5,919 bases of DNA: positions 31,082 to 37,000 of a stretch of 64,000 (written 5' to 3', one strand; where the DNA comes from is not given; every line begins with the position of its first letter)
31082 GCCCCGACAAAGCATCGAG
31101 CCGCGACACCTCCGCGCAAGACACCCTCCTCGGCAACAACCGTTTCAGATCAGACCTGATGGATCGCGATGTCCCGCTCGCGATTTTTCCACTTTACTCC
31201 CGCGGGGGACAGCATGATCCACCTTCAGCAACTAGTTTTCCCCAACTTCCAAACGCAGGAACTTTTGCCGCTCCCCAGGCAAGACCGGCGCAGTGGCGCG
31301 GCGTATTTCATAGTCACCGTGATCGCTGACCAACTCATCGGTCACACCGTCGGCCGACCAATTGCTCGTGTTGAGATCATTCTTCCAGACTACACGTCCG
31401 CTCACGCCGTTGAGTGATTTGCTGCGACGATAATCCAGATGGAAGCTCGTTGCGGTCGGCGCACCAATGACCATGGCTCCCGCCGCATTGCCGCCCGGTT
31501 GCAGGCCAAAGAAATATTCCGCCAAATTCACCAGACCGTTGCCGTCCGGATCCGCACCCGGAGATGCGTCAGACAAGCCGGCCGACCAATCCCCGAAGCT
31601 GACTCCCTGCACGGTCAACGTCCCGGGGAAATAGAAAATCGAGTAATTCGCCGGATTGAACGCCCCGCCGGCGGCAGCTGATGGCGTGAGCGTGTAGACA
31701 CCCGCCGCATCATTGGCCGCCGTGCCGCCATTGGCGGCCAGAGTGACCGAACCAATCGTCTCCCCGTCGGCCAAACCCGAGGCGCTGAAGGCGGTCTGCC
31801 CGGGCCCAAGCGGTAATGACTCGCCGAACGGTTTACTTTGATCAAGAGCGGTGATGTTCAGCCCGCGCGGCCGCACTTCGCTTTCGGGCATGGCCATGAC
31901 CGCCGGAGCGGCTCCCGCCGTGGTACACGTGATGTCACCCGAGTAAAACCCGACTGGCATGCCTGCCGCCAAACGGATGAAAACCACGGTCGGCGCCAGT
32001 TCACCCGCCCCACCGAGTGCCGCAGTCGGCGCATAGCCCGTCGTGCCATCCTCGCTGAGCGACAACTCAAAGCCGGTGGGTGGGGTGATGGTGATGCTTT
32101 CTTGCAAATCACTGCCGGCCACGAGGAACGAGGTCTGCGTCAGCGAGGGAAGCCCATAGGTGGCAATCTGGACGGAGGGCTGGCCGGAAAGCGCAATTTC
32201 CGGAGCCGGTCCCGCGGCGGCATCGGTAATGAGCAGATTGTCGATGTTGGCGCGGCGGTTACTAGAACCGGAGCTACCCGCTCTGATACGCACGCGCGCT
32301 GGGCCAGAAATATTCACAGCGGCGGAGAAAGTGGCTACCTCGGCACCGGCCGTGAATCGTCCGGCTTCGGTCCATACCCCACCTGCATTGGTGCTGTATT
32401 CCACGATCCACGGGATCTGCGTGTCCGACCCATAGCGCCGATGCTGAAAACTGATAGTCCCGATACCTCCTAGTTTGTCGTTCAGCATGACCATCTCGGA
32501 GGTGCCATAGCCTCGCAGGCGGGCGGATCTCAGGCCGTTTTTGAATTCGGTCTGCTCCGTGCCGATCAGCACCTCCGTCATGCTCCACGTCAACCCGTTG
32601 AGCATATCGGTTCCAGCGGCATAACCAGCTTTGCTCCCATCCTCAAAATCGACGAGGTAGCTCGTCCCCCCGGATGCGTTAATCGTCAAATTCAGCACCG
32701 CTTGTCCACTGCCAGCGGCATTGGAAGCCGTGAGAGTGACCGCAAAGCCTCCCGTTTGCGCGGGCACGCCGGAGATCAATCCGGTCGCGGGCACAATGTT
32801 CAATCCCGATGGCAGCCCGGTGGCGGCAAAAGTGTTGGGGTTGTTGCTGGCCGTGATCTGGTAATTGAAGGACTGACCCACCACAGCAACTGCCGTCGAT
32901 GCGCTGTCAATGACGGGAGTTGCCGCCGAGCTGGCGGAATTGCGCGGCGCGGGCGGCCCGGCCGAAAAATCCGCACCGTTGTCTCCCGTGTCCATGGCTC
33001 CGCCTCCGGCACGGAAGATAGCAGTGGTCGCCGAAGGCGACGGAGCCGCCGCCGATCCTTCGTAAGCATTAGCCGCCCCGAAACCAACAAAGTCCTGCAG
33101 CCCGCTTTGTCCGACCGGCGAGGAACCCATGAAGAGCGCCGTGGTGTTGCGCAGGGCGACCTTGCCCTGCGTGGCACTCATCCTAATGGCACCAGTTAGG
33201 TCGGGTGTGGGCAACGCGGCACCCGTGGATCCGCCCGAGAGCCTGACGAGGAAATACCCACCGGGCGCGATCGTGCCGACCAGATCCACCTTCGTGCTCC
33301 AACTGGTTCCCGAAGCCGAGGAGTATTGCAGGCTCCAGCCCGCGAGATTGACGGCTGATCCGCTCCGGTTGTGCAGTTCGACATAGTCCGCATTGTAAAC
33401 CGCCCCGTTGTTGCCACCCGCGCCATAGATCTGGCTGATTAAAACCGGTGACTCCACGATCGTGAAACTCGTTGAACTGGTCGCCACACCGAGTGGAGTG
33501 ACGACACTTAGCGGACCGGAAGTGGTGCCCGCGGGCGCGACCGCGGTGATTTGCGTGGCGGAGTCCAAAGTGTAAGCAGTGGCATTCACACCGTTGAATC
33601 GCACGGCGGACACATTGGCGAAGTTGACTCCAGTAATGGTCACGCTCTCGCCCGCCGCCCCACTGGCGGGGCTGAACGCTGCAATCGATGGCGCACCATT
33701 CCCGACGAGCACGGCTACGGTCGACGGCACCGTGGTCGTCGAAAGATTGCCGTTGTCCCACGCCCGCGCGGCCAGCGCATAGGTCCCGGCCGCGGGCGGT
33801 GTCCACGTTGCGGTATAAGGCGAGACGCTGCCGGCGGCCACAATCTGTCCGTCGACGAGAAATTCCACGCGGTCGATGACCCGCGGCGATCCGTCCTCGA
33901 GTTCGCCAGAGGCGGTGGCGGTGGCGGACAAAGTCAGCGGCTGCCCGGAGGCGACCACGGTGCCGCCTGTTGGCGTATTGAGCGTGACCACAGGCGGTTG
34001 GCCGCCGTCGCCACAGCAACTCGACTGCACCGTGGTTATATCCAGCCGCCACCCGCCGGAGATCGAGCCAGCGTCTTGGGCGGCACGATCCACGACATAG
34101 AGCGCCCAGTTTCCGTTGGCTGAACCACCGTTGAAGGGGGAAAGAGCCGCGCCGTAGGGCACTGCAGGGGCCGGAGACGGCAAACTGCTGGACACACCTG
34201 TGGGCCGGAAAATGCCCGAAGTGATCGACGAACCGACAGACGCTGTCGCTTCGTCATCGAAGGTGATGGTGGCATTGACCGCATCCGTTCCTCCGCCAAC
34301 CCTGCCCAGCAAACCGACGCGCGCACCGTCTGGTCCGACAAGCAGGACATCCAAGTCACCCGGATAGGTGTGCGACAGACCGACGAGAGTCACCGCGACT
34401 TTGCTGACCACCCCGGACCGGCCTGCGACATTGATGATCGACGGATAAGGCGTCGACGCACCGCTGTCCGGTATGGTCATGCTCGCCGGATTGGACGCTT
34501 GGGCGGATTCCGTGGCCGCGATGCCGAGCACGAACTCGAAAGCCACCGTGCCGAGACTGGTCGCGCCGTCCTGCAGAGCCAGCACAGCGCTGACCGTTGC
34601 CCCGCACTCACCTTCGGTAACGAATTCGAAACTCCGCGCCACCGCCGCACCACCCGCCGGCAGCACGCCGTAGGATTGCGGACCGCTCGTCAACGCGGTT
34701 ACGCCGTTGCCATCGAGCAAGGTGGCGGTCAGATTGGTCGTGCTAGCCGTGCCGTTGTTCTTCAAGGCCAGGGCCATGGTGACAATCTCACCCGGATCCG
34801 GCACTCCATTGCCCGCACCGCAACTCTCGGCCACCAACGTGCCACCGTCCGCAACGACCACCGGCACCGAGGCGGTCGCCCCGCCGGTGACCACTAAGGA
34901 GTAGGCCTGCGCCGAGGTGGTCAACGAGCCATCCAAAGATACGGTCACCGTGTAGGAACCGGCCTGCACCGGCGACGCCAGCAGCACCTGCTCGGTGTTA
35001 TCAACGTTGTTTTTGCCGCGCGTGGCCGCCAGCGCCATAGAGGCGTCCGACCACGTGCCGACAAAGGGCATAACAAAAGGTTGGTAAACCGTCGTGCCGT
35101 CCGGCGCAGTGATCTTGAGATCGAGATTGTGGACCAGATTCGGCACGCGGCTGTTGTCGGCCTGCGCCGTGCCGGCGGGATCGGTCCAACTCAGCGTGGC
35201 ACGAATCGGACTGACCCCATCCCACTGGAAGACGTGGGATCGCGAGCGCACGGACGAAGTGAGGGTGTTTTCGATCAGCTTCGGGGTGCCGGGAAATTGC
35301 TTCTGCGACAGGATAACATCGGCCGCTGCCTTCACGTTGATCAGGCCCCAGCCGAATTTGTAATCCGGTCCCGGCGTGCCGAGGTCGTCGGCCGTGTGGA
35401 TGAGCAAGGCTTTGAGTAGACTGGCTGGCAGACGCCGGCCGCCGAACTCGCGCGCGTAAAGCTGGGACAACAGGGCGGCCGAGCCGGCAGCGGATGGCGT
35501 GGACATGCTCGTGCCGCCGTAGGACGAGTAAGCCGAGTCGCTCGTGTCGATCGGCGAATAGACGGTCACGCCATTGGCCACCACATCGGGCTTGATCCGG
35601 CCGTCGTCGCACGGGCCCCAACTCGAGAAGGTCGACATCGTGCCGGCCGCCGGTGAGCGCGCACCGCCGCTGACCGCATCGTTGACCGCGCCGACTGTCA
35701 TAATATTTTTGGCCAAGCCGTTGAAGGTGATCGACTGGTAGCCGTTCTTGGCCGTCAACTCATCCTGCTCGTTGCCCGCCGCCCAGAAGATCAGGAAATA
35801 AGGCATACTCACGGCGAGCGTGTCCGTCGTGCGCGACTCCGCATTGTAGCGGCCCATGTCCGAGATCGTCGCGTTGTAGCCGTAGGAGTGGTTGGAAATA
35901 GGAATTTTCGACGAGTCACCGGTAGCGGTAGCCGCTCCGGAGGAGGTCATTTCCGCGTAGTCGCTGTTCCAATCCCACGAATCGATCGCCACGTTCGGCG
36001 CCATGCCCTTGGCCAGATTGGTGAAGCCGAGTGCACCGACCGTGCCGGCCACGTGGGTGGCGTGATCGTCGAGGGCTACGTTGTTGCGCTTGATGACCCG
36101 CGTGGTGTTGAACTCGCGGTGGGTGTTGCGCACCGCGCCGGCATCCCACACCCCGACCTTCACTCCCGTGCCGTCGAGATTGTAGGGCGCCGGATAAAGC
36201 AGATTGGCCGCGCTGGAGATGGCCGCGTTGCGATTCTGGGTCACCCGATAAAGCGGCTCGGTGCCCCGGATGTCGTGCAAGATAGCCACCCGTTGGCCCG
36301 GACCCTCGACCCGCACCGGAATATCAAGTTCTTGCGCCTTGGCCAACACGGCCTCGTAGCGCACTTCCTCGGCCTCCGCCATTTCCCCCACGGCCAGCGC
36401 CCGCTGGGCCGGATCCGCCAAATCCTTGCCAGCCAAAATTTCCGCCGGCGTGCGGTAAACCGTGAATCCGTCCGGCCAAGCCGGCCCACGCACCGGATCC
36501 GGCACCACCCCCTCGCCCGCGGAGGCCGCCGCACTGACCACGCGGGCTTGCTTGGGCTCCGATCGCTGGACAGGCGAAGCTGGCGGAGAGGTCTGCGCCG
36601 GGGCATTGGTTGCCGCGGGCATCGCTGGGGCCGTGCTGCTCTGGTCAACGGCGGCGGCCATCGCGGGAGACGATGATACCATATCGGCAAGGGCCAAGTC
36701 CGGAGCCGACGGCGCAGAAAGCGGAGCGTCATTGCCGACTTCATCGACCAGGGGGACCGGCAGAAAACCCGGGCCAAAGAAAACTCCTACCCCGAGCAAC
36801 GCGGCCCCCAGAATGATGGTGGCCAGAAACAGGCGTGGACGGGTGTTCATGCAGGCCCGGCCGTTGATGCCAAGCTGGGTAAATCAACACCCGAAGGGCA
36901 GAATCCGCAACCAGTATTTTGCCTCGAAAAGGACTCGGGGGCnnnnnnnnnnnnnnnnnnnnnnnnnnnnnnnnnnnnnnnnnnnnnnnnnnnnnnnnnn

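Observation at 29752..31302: ~171-bp direct repeats bracket the DUF2726-STAS gene, and one repeat carries a decayed copy of the S8 protease C-terminus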

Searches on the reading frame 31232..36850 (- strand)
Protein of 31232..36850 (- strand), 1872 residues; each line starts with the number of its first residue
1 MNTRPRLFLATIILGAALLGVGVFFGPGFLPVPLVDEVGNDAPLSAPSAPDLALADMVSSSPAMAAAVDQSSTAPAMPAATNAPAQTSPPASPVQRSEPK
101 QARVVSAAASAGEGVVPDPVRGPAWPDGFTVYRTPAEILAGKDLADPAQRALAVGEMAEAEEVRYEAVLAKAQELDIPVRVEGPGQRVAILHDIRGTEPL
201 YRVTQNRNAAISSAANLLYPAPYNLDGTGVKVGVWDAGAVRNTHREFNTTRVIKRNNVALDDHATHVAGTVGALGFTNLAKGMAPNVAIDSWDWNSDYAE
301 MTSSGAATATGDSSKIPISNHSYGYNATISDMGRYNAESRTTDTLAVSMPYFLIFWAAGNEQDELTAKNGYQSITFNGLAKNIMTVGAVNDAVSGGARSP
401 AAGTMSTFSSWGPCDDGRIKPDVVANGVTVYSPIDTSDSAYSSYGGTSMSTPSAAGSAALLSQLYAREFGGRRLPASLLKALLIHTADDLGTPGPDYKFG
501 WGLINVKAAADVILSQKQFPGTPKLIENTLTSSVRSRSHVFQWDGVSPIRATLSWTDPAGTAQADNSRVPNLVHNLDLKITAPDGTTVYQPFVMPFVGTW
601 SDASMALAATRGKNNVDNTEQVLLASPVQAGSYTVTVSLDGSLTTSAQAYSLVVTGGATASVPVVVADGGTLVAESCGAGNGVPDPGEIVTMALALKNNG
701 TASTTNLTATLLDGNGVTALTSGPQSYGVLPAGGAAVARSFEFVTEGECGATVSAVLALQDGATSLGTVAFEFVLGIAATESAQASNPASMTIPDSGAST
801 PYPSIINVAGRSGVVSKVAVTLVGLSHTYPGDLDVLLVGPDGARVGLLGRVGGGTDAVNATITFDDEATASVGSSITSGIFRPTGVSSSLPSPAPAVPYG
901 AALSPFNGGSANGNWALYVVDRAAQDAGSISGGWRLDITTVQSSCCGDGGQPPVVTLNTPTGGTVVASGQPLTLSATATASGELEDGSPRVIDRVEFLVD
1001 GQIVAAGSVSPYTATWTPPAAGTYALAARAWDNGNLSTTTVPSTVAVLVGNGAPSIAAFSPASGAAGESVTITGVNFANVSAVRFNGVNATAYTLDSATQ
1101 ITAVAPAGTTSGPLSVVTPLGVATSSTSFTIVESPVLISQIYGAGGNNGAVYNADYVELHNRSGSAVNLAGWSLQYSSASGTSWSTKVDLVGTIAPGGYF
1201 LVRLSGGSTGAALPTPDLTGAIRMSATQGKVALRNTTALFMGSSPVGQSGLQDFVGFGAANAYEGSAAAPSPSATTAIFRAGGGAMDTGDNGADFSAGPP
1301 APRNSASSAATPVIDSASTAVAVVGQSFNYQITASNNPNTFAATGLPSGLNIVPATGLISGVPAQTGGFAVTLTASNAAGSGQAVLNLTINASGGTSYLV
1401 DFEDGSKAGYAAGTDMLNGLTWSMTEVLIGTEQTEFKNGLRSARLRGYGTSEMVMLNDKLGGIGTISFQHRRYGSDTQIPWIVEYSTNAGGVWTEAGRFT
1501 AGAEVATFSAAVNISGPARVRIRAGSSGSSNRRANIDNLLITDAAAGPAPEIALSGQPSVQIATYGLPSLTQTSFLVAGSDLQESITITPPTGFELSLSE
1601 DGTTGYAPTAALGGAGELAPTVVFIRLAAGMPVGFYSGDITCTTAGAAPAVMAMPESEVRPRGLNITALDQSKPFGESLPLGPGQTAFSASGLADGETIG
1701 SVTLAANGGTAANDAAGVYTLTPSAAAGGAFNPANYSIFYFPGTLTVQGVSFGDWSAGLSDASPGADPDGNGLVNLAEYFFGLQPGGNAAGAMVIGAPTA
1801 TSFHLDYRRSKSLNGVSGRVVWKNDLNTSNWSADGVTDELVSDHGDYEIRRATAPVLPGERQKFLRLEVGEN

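Call 5: search_protein_families(library=pfam, proteins=[window:31232-36850:-])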
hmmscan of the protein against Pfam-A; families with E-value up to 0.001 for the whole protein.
window:31232-36850:- (1872 aa): 7 families
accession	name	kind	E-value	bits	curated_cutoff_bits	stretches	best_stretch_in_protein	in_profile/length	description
PF00082.27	Peptidase_S8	-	9.2e-38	130.6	21.8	1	227-502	1-288/288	Subtilase family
PF00932.25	LTD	-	9.3e-14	52.2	34.3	1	1134-1235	6-96/109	Lamin Tail Domain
PF17957.7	Big_7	-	9.9e-12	45.8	24.1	1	953-1027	1-69/70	Bacterial Ig domain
PF05345.18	He_PIG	-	1.2e-10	42.1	24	1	1312-1390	2-95/96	Putative Ig domain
PF01833.30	TIG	-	2.4e-08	34.3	20.9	1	1054-1130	1-83/84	IPT/TIG domain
PF01483.27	P_proprotein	-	3.8e-08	33.7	21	1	818-936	4-84/86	Proprotein convertase P-domain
PF00801.26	PKD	-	2.1e-05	24.8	23.5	0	958-1042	3-77/80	PKD domain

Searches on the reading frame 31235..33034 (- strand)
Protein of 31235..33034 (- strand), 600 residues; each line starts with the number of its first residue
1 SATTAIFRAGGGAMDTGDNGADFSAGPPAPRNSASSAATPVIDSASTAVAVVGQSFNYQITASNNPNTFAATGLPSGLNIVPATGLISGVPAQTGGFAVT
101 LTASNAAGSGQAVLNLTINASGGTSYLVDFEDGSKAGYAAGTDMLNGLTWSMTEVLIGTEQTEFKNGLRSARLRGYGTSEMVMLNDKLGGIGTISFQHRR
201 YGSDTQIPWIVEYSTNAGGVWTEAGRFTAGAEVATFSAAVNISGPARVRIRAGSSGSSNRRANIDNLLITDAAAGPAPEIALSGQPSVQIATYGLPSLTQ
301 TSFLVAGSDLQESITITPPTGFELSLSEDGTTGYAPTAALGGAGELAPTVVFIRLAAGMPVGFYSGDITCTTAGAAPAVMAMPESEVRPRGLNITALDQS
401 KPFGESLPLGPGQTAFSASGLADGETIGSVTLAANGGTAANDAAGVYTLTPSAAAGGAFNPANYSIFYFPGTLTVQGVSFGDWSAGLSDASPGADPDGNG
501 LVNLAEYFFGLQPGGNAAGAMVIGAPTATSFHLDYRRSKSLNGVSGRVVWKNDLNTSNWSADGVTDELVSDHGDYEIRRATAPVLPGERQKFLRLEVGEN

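Call 26: find_related_loci(query=window:31235-33034:-, collection=metagenome_contigs, flank=6000)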
Query window:31235-33034:- (600 aa) in metagenome_contigs; peptide patterns used: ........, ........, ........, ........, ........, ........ (x = any residue, [..] = any of these).
126 stretches matched a pattern, but none encodes a relative of the query by tblastn (E <= 1e-3).

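Call 27: find_homologous_proteins(query=window:31235-32734:-, max_evalue=1e-10)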
Query window:31235-32734:- (500 aa): 73 proteins with E <= 1e-10 among 8000 candidates.
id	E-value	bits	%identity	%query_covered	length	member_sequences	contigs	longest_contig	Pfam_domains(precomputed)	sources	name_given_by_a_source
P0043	4.4e-246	835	84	91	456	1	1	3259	PF18676.7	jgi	jgi:hypothetical protein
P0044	1.1e-213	729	82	81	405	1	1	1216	PF18676.7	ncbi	ncbi:MAG: MBG domain-containing protein, partial [Chthoniobacterales bacterium]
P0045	3.7e-194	664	65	94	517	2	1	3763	PF18676.7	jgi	-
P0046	4.5e-167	575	65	83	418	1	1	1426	PF18676.7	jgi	-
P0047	1.1e-155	537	56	94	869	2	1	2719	PF00082.28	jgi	-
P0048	7.5e-155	535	55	94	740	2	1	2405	PF00932.26,PF05345.19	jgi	jgi:hypothetical protein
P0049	6.2e-147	508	52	97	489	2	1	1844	PF18676.7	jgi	jgi:hypothetical protein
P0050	3.1e-146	506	53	95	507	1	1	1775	PF18676.7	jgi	jgi:hypothetical protein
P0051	1.7e-145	504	52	100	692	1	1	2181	PF18676.7,PF05345.19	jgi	jgi:hypothetical protein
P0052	1.9e-143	497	51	99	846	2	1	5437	PF00932.26,PF05345.19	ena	-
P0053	3.0e-141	490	65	72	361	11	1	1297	PF18676.7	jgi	jgi:hypothetical protein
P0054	8.4e-135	468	53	90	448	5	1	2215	PF18676.7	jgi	jgi:hypothetical protein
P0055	2.9e-132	460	65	68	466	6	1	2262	PF18676.7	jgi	jgi:hypothetical protein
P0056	1.3e-130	455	63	69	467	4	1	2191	PF18676.7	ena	-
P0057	3.9e-130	453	63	68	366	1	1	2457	PF18676.7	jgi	jgi:hypothetical protein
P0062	1.5e-127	445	63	68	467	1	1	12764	PF18676.7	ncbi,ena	-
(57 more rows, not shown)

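Call 28: find_encoding_contigs(protein=P0043, flank=10000, max_places=3)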
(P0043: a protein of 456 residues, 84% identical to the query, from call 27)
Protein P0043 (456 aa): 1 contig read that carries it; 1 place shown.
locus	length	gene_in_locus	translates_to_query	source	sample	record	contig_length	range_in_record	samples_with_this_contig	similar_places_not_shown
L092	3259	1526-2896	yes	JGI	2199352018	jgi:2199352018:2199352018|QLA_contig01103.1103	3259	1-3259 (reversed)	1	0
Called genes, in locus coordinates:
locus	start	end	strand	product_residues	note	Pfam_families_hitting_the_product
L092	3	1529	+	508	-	?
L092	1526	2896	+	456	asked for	PF18676:MBG_2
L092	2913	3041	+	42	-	-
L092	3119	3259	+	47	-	?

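Call 29: find_encoding_contigs(protein=P0045, flank=10000, max_places=3)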
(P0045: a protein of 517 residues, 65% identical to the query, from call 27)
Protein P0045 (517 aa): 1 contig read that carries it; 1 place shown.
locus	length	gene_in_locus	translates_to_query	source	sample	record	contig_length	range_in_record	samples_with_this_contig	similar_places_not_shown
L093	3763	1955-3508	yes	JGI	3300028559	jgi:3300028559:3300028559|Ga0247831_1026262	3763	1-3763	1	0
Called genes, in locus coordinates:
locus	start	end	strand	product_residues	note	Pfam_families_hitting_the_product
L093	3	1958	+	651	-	?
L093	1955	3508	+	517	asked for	PF18676:MBG_2 (weak)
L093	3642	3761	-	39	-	?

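Call 30: find_encoding_contigs(protein=P0062, flank=10000, max_places=3)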
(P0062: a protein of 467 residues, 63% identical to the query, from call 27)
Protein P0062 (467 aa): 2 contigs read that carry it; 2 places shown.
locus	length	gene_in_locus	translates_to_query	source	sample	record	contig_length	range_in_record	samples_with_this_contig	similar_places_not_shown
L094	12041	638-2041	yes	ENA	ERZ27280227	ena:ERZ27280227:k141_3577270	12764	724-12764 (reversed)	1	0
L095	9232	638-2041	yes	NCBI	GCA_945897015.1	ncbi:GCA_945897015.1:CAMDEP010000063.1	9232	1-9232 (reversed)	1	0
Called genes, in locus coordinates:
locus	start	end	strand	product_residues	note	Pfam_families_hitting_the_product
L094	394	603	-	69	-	-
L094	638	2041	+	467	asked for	PF18676:MBG_2 (weak)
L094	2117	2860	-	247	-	PF01113:DapB_N, PF05173:DapB_C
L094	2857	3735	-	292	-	PF00701:DHDPS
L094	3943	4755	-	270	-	PF01678:DAP_epimerase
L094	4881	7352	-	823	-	PF01624:MutS_I, PF05188:MutS_II, PF05192:MutS_III, PF05190:MutS_IV, PF00488:MutS_V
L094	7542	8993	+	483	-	PF00939:Na_sulph_symp, PF03600:CitMHS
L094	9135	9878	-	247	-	PF04402:SIMPL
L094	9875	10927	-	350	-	PF01595:CNNM, PF00571:CBS (weak)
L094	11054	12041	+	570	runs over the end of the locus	?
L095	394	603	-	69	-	-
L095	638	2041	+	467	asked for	PF18676:MBG_2 (weak)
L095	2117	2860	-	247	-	PF01113:DapB_N, PF05173:DapB_C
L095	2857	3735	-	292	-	PF00701:DHDPS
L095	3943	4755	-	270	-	PF01678:DAP_epimerase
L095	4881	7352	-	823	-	PF01624:MutS_I, PF05188:MutS_II, PF05192:MutS_III, PF05190:MutS_IV, PF00488:MutS_V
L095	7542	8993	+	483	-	PF00939:Na_sulph_symp, PF03600:CitMHS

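Call 52: search_protein_families(library=pfam, proteins=[L094:638-2041:+], max_evalue=0.01)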
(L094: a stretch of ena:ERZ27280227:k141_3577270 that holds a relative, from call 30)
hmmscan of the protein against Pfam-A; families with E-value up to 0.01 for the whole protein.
L094:638-2041:+ (467 aa): 1 family
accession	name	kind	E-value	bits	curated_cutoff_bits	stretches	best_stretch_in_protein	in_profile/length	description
PF18676.6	MBG_2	-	2e-06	28.7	25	1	259-341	1-72/72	MBG domain (YGX type)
